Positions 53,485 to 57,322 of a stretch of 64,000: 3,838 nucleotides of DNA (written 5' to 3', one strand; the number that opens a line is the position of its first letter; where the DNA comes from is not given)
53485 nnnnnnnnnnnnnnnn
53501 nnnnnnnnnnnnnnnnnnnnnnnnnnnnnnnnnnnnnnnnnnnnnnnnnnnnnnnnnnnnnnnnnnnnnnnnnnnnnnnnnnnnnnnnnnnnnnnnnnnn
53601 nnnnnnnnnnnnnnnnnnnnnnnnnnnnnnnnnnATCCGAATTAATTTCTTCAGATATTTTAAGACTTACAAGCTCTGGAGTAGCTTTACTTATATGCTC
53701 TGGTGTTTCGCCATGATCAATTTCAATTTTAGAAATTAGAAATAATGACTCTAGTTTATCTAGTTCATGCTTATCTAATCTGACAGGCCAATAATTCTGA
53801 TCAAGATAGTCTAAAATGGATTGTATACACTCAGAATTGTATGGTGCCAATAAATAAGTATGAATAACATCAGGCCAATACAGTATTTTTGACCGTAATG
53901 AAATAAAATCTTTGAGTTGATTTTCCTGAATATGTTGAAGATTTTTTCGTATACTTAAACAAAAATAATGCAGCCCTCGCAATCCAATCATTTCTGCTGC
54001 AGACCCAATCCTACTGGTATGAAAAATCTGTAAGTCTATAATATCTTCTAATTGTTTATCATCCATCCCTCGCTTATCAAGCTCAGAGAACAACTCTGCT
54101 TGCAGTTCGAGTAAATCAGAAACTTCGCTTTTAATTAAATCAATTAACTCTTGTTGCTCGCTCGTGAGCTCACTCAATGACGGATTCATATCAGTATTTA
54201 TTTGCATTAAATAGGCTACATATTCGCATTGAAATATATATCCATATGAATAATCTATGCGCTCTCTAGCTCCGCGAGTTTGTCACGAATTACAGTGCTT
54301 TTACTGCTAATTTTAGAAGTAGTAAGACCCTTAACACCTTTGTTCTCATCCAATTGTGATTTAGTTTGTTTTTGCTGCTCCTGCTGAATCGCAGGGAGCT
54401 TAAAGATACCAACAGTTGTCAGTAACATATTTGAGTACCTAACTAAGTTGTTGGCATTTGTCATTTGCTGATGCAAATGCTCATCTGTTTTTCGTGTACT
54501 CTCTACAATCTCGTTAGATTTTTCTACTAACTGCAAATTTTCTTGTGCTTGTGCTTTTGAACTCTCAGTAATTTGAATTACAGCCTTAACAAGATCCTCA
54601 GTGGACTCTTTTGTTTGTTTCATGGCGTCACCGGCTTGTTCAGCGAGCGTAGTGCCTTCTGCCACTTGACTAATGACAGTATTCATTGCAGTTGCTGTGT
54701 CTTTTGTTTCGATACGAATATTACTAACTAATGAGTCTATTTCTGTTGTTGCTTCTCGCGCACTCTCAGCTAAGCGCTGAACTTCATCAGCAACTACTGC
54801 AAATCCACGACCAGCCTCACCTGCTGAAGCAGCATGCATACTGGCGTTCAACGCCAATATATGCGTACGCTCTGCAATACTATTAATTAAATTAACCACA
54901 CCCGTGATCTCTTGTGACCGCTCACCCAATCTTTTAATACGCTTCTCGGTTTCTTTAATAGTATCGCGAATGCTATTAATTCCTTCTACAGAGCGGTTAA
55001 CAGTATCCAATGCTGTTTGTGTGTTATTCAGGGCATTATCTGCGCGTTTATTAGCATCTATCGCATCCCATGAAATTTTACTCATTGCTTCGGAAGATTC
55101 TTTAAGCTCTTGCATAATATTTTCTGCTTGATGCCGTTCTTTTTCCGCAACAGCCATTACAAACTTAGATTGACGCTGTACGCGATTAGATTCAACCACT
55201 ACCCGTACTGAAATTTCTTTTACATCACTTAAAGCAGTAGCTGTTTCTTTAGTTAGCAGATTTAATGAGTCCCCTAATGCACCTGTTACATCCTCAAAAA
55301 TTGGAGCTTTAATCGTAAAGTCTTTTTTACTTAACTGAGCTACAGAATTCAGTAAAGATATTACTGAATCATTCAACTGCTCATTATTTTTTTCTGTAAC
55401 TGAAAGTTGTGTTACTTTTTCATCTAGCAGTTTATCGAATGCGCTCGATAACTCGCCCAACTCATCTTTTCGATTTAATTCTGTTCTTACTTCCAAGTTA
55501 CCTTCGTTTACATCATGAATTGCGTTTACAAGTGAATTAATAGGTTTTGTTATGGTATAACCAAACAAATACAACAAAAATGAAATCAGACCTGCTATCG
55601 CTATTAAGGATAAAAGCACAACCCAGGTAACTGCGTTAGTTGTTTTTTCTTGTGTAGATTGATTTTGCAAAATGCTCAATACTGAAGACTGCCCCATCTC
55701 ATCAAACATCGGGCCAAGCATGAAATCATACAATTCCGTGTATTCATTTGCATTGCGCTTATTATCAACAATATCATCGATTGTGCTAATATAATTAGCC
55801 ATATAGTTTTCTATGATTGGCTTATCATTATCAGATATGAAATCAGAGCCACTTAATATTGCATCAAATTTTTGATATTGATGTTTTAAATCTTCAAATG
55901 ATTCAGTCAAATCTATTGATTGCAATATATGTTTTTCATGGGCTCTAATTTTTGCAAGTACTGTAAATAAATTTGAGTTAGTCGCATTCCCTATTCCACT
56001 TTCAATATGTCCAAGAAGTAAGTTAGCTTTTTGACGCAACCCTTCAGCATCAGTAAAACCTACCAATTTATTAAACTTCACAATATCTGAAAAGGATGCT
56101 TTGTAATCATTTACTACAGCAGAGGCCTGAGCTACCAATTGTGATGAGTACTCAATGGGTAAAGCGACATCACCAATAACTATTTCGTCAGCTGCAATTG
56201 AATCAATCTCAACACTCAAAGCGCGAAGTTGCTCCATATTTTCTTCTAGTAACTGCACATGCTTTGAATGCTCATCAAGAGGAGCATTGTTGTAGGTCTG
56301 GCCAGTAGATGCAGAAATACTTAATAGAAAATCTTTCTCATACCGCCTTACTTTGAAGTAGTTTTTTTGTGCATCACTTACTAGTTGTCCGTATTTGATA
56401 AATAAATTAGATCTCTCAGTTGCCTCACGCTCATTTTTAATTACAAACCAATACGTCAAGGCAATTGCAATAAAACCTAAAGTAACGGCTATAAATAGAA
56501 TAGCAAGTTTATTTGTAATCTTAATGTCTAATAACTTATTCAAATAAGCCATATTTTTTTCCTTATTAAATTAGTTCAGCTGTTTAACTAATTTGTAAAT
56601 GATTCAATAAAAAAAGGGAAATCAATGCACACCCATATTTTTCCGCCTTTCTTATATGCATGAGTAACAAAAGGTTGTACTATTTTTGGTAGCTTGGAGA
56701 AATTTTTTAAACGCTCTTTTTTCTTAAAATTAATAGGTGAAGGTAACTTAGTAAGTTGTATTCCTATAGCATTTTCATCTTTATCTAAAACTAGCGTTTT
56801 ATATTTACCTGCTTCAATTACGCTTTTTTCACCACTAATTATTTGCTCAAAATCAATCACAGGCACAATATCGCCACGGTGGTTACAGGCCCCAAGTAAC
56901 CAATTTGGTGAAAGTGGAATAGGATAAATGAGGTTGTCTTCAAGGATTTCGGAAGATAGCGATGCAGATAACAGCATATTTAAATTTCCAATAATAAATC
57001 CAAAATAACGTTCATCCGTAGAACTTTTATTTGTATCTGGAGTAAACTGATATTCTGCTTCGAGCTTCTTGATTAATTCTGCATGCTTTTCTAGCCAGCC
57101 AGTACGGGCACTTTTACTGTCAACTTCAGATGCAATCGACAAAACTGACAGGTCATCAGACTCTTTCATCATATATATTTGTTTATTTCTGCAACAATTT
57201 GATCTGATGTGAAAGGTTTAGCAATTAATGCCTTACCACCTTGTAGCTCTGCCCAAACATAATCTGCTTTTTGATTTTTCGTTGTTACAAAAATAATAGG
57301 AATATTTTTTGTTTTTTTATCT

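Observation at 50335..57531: Second type-IV-pilus-class chemosensory operon (CheY-CheW-MCP-ChpA-like CheA/REC hybrid) with no CheR or CheB, directly followed by a Hanks-type Ser/Thr kinase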

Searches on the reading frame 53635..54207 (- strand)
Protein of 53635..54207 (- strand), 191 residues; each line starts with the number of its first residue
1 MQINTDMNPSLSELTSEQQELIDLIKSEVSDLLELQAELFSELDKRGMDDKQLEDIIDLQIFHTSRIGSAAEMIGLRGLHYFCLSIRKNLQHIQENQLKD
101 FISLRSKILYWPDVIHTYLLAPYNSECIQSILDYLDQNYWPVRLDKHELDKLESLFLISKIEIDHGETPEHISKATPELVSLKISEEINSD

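Call 28: search_protein_families(library=pfam, proteins=[window:53635-54207:-], max_evalue=1)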
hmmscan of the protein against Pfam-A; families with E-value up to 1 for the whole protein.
seq(191 aa): 1 family
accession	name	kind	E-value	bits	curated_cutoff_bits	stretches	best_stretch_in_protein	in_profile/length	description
PF01726.22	LexA_DNA_bind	-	0.25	11.6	23.7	1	12-30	2-20/65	LexA DNA binding domain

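Call 78: search_protein_representatives(protein=window:53635-54207:-)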
Query: 191 residues. Proteins with E-value up to 0.001 (for the whole library): 160; up to 1e-10: 57; up to 1e-30: 11. The best 150 are listed.
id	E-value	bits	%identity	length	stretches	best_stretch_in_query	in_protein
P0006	1.3e-110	383.5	98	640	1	7-191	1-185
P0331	1.0e-53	198.2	25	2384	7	13-190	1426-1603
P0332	2.8e-48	180.5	24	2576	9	16-149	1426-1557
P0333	2.2e-43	164.5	24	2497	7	19-190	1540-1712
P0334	8.0e-41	156.2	24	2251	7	20-191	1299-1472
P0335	9.5e-39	149.4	25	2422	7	13-170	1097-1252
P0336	9.0e-38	146.2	24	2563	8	14-161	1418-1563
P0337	9.6e-36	139.6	24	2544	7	12-190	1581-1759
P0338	2.9e-35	138.0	23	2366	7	6-160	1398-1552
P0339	2.3e-32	128.6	25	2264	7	60-190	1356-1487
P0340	9.2e-31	123.4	24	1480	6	28-159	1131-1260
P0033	1.3e-30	122.9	35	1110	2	12-190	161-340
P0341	1.0e-29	120.0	24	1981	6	16-187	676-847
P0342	1.7e-29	119.3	27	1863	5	18-190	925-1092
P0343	6.1e-28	114.2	25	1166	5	15-158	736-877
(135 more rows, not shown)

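Call 79: search_protein_families(library=pfam, proteins=[P0331, P0332, P0340], max_evalue=0.001)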
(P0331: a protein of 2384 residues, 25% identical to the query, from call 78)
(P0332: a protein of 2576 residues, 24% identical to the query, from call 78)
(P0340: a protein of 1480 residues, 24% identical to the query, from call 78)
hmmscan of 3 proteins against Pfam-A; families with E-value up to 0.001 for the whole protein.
P0331 (2384 aa): 5 families
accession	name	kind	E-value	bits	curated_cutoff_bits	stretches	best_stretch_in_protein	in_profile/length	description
PF00072.30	Response_reg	-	8.3e-27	94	30.2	1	2265-2376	1-110/111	Response regulator receiver domain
PF02518.31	HATPase_c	-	1.6e-13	51.5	26.4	1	1962-2100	3-110/111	Histidine kinase-, DNA gyrase B-, and HSP90-like ATPase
PF01627.28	Hpt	-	1.4e-11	44.9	24.6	1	1604-1693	1-73/84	Hpt domain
PF01584.24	CheW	-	7.3e-11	42.3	23.5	1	2106-2237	2-136/138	CheW-like domain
PF02895.20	H-kinase_dim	-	0.00038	21.3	23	1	1772-1810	2-40/68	Signal transducing histidine kinase, homodimeric domain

P0332 (2576 aa): 5 families
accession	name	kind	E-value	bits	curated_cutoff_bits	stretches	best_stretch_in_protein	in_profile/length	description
PF00072.30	Response_reg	-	4.3e-27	94.9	30.2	1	2457-2568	1-110/111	Response regulator receiver domain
PF01584.24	CheW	-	3.3e-16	59.6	23.5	1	2300-2431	2-136/138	CheW-like domain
PF02518.31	HATPase_c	-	4.4e-15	56.5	26.4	1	2156-2293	3-109/111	Histidine kinase-, DNA gyrase B-, and HSP90-like ATPase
PF01627.28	Hpt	-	8.2e-09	36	24.6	1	1796-1889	1-77/84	Hpt domain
PF02895.20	H-kinase_dim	-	1.6e-05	25.7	23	1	1968-2017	2-53/68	Signal transducing histidine kinase, homodimeric domain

P0340 (1480 aa): 0 families

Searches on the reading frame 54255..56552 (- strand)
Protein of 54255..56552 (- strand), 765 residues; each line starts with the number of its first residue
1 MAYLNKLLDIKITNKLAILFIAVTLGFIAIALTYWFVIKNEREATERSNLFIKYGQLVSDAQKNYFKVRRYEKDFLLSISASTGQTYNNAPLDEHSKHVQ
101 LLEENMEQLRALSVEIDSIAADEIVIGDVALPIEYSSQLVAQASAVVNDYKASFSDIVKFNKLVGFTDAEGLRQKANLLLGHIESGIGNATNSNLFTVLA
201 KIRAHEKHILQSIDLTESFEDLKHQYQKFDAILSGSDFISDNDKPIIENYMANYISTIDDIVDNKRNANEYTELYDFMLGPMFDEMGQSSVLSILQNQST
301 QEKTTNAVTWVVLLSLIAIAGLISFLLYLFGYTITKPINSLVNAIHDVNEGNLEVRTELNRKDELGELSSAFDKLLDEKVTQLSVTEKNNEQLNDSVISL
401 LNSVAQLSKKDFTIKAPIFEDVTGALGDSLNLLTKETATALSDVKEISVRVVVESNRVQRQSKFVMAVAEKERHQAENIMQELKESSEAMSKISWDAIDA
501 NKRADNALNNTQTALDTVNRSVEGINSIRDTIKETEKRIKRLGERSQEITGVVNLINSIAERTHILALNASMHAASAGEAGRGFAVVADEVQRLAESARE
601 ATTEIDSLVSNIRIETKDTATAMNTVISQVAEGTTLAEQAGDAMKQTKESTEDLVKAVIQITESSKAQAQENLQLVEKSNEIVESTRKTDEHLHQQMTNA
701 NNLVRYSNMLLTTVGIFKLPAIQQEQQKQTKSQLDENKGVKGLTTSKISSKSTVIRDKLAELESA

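Call 4: search_protein_families(library=pfam, proteins=[window:54255-56552:-], max_evalue=0.01)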
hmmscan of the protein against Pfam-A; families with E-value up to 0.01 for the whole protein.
window:54255-56552:- (765 aa): 2 families
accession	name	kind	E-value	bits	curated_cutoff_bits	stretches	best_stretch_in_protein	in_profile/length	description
PF00015.26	MCPsignal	-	2.4e-31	109.3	34.6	1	529-681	15-167/172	Methyl-accepting chemotaxis protein (MCP) signalling domain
PF00672.30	HAMP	-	1e-10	42.2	25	1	330-377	2-49/53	HAMP domain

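Call 5: search_protein_families(library=ncbifam, proteins=[window:54255-56552:-], max_evalue=0.001)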
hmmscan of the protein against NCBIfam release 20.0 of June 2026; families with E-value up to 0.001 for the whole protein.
window:54255-56552:- (765 aa): 16 families
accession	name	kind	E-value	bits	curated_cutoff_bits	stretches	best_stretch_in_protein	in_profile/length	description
NF058645.1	MCPCtpMPsAe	equivalog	8.2e-36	123.9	900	2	420-718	259-557/558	methyl-accepting chemotaxis protein CtpM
NF011615.0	PRK15041.1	equivalog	2.4e-20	72.7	947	1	475-732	294-527/554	methyl-accepting chemotaxis protein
NF047851.1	MCPCitTducer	equivalog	9.3e-20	71.2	900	1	482-740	300-537/553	methyl-accepting chemotaxis citrate transducer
NF011622.0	PRK15048.1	equivalog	9.8e-18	64.6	900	1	480-736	297-532/553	methyl-accepting chemotaxis protein II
NF041847.1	transduc_aer2_vibrio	equivalog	3.2e-15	55.4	1200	1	411-739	471-774/804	aerotaxis transducer Aer2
NF050802.1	AspChtxCcaA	equivalog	2.3e-14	52.7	1300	1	476-672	494-691/700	aspartate chemotaxis receptor CcaA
NF007309.0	PRK09793.1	equivalog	2.8e-14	53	903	1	501-696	313-507/533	methyl-accepting chemotaxis protein IV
NF011874.0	PRK15347.1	equivalog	2.1e-09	36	852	1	253-384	240-371/921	two component system sensor kinase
NF033092.0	HK_WalK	equivalog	7.4e-09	34.7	725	1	275-399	141-265/594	cell wall metabolism sensor histidine kinase WalK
NF040691.1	MtrAB_MtrB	equivalog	1.6e-06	27.4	450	1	293-378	171-256/507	MtrAB system histidine kinase MtrB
NF012163.2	BaeS_SmeS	equivalog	2.9e-06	26.5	500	1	307-376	164-230/457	sensor histidine kinase efflux regulator BaeS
NF053592.1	HK_near_YfiR_like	equivalog_domain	3.5e-06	26.7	194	1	309-378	149-220/223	sensor histidine kinase, YfiR-like protein-associated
NF007837.0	PRK10549.1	equivalog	1.1e-05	24.4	603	1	308-376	165-230/466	envelope stress sensor histidine kinase BaeS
NF038263.1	prot_phos_SiaA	equivalog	1.1e-05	24.2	700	1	310-381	309-380/658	biofilm regulation protein phosphatase SiaA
NF038389.1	ArsS_fam_HK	equivalog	1.4e-05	24.8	250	1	211-376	26-196/403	ArsS family sensor histidine kinase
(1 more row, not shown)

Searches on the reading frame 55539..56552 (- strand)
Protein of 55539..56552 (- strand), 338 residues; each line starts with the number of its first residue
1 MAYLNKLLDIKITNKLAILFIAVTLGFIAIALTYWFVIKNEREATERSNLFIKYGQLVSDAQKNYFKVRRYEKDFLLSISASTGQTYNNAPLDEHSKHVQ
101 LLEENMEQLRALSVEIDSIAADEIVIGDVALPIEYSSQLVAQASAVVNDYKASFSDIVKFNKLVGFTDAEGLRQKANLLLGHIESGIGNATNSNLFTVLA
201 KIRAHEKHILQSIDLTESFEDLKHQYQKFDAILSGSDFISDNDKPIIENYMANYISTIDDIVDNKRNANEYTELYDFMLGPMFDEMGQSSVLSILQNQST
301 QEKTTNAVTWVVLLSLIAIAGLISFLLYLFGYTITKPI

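Call 46: find_homologous_proteins(query=window:55539-56552:-, max_evalue=0.001)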
Query seq(338 aa) (338 aa): 4 proteins with E <= 0.001 among 4833 candidates.
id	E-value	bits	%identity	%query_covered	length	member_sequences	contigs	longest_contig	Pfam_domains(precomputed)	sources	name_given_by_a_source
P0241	1.1e-85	306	71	60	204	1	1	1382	-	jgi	-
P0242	2.9e-66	242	43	86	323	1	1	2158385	-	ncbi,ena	-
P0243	1.3e-60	224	50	70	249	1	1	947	-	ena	-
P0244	6.3e-52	195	71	41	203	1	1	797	PF00672.31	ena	-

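Call 54: predict_structure(alignment_id=A2)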
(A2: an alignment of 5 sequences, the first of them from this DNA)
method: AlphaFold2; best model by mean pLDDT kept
length: 338 residues; sequences in the alignment: 5
mean_pLDDT: 69.9   pTM: 0.57
mean pLDDT of the five models: 69.9, 67.1, 43.3, 42.8, 42.8
residues with pLDDT >= 90: 23; 70-90: 159; 50-70: 113; < 50: 43
segments of 3 or more residues with pLDDT < 50: 1-8, 81-84, 123-126, 128-132, 163-176, 332-338
pLDDT, mean of each block of 10 residues (from residue 1): 47 68 76 77 83 90 89 70 56 87 92 81 50 66 84 69 44 50 55 65 66 62 76 66 69 67 65 74 83 79 77 75 72 43
secondary structure, 60 per line:
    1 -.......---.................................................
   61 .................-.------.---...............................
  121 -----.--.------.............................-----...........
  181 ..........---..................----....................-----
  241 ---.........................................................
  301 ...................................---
elements in order: H2-8 H12-77 H90-120 H136-164 H170-190 H194-211 H216-235 H244-335

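Call 58: fold_search(model_id=the predicted structure, library=pdb)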
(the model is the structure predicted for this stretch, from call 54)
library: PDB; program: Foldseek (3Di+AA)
matches with E <= 10: 846; with E <= 0.001: 0
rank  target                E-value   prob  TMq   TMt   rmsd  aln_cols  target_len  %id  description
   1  7p5m_A                1.3e-02  0.91  0.23  0.21  38.3       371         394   11  Cryo-EM structure of human TTYH2 in lipid nanodiscs (released 2021-08-11)
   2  9g71_A                2.0e-02  0.92  0.25  0.23  38.5       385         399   11  Cryo-EM structure of TTYH2 in complex with lipids in GDN (released 2025-05-21)
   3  7rtt_B                2.1e-02  0.60  0.20  0.18  40.3       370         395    9  Cryo-EM structure of a TTYH2 cis-dimer (released 2021-08-25)
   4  7p54_A                3.5e-02  0.60  0.18  0.16  37.5       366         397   10  Cryo-EM structure of human TTYH2 in GDN (released 2021-08-11)
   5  2yfb_B                3.7e-02  1.00  0.37  0.47   7.3       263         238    6  X-ray structure of McpS ligand binding domain in complex with succinate (released 2012-04-18)
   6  7sqc_1J               4.0e-02  0.60  0.19  0.19  42.7       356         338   11  Ciliary C1 central pair apparatus isolated from Chlamydomonas reinhardtii (released 2022-04-13)
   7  8f7n                  4.0e-02  0.60  0.17  0.16  38.1       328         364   12  Crystal structure of chemoreceptor McpZ ligand sensing domain (released 2023-07-05)
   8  7rtu_B                4.0e-02  0.51  0.17  0.16  28.7       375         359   11  Cryo-EM structure of a TTYH2 trans-dimer (released 2021-08-25)
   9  7sqc_1K               4.0e-02  0.47  0.17  0.16  37.6       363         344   10  Ciliary C1 central pair apparatus isolated from Chlamydomonas reinhardtii (released 2022-04-13)
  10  2yfb_A                4.6e-02  1.00  0.37  0.50  11.1       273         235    8  X-ray structure of McpS ligand binding domain in complex with succinate (released 2012-04-18)
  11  2yfa_A                5.0e-02  1.00  0.34  0.46   9.3       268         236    7  X-ray structure of McpS ligand binding domain in complex with malate (released 2012-04-18)
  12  8wdf                  5.5e-02  0.85  0.23  0.29  19.2       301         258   12  Chemoreceptor PilJ from Pseudomonas aeruginosa PA14 (released 2024-07-24)
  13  9y6s_7C               5.5e-02  0.30  0.15  0.03  37.6       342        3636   10  96-nm repeat of the Leishmania tarentolae doublet microtubule (released 2025-12-17)
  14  4e40                  5.7e-02  0.63  0.20  0.27  27.2       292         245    9  The haptoglobin-hemoglobin receptor of Trypanosoma congolense (released 2013-01-16)
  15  6el1_K                6.9e-02  0.80  0.26  0.26  36.7       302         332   11  YaxAB pore complex (released 2018-05-16)
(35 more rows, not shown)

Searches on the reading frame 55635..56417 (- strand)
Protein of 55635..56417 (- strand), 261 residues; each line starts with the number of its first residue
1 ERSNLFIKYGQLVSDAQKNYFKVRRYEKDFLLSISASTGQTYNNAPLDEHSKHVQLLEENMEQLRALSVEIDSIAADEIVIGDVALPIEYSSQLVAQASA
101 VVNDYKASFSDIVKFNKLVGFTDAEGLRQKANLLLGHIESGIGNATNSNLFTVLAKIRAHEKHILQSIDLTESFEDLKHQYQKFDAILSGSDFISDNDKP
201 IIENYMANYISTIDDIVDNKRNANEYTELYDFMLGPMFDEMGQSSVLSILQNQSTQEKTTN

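Call 28: search_protein_families(library=pfam, proteins=[window:55635-56417:-], max_evalue=1)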
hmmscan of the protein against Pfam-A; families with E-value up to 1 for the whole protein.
seq(261 aa): 4 families
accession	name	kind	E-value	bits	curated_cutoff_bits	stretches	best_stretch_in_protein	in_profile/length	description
PF04297.20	UPF0122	-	0.046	14.4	22.7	1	3-64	8-68/101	Putative helix-turn-helix protein, YlxM / p13 like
PF15191.11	Synaptonemal_3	-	0.049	14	27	0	167-190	52-75/92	Synaptonemal complex central element protein 3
PF08161.18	RRP12_HEAT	-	0.082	12.7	26.8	1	160-258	36-131/290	Ribosomal RNA-processing protein 12, HEAT repeats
PF06261.16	LktC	-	0.2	12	25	1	71-123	64-114/150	Actinobacillus actinomycetemcomitans leukotoxin activator LktC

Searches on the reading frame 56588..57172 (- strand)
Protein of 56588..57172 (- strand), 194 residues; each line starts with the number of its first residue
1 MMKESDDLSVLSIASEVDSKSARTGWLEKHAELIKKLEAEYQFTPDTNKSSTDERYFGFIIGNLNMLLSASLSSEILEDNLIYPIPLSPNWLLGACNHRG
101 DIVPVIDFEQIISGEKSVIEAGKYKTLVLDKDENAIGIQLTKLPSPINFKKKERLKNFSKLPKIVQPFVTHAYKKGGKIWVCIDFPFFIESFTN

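Call 4: search_protein_families(library=pfam, proteins=[window:56588-57172:-], max_evalue=0.01)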
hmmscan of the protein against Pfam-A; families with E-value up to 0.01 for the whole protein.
window:56588-57172:- (194 aa): 1 family
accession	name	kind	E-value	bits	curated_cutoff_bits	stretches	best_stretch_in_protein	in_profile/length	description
PF01584.24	CheW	-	3.4e-13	49.8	23.5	1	57-186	3-131/138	CheW-like domain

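Call 5: search_protein_families(library=ncbifam, proteins=[window:56588-57172:-], max_evalue=0.001)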
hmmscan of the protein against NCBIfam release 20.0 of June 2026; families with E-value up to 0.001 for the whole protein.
window:56588-57172:- (194 aa): 0 families
